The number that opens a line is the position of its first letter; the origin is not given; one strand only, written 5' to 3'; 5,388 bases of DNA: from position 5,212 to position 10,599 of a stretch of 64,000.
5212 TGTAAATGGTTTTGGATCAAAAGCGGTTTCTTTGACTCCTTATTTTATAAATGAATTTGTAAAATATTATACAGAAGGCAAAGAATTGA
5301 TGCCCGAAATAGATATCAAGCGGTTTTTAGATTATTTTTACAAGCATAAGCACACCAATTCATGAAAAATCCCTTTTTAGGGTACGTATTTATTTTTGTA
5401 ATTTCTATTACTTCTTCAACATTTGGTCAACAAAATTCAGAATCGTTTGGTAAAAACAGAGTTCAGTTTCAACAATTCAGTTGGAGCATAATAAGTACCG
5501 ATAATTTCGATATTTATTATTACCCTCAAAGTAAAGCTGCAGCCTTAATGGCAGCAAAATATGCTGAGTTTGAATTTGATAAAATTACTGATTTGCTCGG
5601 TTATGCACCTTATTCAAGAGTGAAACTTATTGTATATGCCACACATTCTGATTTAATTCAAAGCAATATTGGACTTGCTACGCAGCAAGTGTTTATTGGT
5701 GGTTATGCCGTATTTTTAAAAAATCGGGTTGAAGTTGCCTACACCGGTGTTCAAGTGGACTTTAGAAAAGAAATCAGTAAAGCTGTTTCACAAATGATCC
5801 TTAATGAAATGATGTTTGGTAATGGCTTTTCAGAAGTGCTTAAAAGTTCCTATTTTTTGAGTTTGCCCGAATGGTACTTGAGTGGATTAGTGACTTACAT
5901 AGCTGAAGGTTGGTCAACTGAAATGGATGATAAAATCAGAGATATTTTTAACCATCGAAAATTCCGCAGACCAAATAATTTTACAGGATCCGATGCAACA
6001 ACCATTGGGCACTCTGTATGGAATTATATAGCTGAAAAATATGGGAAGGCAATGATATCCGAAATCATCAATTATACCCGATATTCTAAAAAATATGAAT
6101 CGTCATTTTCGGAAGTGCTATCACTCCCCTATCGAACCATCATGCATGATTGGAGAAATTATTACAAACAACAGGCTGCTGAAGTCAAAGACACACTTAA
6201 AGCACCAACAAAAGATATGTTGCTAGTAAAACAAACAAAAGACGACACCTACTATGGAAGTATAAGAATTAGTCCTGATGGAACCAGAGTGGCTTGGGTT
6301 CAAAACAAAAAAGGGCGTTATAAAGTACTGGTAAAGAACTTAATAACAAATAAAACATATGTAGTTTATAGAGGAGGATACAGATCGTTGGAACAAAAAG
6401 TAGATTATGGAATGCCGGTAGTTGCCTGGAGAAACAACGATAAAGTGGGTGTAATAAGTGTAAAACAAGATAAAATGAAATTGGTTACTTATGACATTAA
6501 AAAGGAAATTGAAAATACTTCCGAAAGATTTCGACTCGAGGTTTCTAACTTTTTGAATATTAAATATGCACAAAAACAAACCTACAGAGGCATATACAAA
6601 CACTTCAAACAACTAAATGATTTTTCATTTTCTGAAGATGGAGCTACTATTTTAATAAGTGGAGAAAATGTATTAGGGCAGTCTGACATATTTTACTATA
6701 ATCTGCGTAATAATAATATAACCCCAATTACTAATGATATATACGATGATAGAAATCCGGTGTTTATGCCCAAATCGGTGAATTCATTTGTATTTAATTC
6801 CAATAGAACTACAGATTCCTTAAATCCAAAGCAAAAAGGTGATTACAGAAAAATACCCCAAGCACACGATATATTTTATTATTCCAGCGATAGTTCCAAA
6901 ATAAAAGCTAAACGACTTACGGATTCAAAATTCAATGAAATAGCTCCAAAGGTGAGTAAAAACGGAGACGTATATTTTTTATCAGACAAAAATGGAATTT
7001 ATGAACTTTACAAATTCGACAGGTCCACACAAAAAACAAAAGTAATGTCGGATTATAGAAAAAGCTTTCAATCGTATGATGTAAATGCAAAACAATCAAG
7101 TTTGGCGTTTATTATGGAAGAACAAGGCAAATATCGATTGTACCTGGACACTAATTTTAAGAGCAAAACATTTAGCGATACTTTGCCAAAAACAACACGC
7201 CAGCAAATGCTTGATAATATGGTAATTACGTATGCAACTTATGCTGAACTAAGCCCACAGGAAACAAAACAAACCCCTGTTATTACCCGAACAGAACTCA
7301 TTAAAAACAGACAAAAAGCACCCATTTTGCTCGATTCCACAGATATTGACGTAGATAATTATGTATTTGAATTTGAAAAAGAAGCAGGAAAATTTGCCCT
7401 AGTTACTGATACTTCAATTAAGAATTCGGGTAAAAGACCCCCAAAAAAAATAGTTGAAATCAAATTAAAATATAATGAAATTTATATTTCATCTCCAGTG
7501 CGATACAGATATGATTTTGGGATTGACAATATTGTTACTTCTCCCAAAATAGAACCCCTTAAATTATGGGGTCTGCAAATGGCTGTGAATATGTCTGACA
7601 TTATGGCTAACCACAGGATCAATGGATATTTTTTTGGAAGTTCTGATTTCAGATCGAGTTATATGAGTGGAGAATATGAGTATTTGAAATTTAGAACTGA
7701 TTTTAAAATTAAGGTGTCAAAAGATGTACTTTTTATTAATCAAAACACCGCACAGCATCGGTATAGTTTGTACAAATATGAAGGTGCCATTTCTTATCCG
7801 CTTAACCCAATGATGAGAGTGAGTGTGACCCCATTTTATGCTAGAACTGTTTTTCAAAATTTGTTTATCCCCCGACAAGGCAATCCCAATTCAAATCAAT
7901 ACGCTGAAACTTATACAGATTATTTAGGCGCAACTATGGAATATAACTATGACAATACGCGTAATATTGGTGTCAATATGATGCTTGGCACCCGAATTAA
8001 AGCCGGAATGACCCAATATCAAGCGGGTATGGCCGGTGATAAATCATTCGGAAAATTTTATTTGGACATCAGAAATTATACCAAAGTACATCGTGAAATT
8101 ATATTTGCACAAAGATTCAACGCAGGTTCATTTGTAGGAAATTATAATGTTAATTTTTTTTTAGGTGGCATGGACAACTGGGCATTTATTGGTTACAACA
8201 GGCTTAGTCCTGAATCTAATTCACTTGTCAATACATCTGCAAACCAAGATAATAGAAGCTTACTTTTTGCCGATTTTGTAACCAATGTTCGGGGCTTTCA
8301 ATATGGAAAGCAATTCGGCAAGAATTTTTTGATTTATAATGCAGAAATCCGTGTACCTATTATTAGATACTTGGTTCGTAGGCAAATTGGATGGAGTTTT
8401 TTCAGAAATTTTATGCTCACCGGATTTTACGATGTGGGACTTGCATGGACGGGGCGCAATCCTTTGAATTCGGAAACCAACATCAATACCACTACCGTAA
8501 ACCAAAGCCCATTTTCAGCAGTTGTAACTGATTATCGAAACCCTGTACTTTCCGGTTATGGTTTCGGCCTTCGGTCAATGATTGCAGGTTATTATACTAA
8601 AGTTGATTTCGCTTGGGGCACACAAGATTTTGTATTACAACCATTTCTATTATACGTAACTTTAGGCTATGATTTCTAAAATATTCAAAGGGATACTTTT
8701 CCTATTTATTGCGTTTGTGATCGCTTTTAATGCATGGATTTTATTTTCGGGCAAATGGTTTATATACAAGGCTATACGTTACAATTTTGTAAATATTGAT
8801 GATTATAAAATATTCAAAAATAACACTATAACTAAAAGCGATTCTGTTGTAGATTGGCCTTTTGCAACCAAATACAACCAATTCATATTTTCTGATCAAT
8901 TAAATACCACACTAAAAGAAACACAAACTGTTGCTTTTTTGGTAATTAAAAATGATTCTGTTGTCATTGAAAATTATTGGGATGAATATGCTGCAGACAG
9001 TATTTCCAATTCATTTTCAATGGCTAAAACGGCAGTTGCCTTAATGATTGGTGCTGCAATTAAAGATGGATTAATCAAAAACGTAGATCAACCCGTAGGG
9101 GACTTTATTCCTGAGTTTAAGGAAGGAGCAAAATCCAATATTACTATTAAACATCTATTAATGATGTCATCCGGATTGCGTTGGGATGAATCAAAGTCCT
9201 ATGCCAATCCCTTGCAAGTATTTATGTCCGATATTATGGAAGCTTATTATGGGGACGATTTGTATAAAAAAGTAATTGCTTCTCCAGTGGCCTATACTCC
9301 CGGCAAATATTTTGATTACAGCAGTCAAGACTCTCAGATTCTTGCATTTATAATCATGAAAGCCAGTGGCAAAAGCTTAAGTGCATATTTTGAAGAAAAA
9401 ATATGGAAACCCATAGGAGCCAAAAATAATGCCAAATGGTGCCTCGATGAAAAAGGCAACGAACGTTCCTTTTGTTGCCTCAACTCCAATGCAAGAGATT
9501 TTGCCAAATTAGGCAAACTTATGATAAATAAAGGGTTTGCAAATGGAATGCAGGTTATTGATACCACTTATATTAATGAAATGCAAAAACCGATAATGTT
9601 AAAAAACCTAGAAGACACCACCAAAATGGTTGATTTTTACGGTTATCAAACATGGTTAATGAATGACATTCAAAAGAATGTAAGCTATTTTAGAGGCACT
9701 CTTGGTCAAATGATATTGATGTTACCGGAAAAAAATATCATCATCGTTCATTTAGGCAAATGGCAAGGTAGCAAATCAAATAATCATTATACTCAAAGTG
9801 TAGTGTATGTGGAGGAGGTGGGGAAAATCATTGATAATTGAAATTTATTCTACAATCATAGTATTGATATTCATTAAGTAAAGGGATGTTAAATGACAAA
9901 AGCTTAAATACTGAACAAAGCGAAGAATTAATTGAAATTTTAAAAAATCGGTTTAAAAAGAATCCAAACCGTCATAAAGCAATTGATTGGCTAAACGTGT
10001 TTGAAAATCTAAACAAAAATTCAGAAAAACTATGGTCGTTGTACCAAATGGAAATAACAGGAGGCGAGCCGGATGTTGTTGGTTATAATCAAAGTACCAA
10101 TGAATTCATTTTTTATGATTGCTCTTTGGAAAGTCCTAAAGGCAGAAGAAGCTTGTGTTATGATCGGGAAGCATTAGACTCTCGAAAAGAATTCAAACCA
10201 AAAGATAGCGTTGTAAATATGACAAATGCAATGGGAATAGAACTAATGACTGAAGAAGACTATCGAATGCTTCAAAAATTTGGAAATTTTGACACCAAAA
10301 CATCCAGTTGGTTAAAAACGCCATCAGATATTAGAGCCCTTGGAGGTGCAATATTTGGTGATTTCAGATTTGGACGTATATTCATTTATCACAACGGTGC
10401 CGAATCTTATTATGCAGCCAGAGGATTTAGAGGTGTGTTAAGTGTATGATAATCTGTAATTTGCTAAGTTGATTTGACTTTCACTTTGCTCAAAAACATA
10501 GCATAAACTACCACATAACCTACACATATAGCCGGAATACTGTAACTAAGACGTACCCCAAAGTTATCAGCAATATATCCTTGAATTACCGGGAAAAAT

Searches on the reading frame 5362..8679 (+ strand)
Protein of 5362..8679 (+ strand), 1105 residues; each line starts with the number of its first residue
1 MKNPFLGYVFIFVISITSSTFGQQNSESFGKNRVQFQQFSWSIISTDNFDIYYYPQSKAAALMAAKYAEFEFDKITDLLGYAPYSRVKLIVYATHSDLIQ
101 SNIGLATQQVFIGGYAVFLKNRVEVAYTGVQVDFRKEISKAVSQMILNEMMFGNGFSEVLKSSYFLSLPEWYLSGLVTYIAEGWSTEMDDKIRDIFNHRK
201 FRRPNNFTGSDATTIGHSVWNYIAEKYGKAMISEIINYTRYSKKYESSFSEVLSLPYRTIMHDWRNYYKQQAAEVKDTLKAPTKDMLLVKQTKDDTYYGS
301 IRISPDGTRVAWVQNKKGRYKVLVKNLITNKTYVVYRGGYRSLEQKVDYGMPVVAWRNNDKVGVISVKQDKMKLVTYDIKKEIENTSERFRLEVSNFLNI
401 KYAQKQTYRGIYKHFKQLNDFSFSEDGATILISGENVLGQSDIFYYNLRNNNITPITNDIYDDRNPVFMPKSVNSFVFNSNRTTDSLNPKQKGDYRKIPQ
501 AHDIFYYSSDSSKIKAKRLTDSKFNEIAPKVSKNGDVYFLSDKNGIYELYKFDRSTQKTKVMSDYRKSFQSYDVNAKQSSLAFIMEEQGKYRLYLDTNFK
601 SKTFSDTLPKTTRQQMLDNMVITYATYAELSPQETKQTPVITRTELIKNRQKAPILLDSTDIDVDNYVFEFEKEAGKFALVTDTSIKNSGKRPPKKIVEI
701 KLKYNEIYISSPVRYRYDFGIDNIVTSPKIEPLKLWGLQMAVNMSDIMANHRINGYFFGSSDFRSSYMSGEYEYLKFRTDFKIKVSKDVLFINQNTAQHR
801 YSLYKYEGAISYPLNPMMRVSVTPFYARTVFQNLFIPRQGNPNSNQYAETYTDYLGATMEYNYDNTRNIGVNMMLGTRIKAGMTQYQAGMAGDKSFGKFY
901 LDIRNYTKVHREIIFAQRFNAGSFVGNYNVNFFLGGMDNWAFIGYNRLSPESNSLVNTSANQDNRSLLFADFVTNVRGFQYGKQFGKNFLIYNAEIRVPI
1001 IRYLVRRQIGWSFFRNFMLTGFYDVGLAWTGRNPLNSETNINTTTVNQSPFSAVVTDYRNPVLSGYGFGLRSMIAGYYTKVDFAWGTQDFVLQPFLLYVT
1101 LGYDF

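Call 50: search_protein_families(library=pfam, proteins=[window:5362-8679:+], max_evalue=0.00001)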
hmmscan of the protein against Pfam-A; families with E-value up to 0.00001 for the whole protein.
window:5362-8679:+ (1105 aa): 1 family
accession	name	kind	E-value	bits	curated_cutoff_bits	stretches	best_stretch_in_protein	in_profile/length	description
PF07676.18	PD40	-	3.4e-06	27.3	20.9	0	299-321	12-35/38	WD40-like Beta Propeller Repeat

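Call 73: search_protein_families(library=ncbifam, proteins=[window:5362-8679:+], max_evalue=0.001)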
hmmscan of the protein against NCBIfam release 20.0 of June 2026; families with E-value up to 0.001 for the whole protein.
window:5362-8679:+ (1105 aa): 1 family
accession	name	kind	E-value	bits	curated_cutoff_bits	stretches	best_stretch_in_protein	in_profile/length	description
TIGR02800.1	propeller_TolB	equivalog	3.3e-12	46.1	343.15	2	422-483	241-300/418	Tol-Pal system beta propeller repeat protein TolB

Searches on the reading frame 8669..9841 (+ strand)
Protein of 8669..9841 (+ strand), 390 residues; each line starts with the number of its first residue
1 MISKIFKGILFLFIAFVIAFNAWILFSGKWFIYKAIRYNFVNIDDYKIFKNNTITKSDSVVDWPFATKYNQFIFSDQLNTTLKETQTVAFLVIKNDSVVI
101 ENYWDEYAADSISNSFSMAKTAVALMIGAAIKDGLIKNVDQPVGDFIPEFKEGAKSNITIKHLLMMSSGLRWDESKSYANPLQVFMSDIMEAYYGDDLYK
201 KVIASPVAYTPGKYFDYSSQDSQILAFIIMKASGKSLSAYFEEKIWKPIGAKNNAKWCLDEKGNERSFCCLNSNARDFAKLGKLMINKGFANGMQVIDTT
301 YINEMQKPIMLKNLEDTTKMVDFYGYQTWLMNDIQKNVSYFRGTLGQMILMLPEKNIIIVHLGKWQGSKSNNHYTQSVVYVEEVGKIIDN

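Call 50: search_protein_families(library=pfam, proteins=[window:8669-9841:+], max_evalue=0.00001)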
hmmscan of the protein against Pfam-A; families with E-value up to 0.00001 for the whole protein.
window:8669-9841:+ (390 aa): 1 family
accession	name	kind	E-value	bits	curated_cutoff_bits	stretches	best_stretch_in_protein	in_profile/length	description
PF00144.29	Beta-lactamase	-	1.7e-29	103.5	27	1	84-368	10-313/329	Beta-lactamase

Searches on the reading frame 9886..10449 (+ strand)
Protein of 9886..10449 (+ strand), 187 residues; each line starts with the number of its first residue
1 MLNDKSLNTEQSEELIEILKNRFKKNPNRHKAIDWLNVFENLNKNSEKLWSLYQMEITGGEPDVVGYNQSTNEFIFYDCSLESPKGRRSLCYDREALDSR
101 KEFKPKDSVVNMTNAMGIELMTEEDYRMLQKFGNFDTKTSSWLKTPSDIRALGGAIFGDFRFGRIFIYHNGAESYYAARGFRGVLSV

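Call 50: search_protein_families(library=pfam, proteins=[window:9886-10449:+], max_evalue=0.00001)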
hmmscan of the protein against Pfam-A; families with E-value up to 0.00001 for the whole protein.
window:9886-10449:+ (187 aa): 1 family
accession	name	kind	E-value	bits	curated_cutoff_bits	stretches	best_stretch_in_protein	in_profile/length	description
PF14066.11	DUF4256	-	7.3e-87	289.9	27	1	15-187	1-173/173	Protein of unknown function (DUF4256)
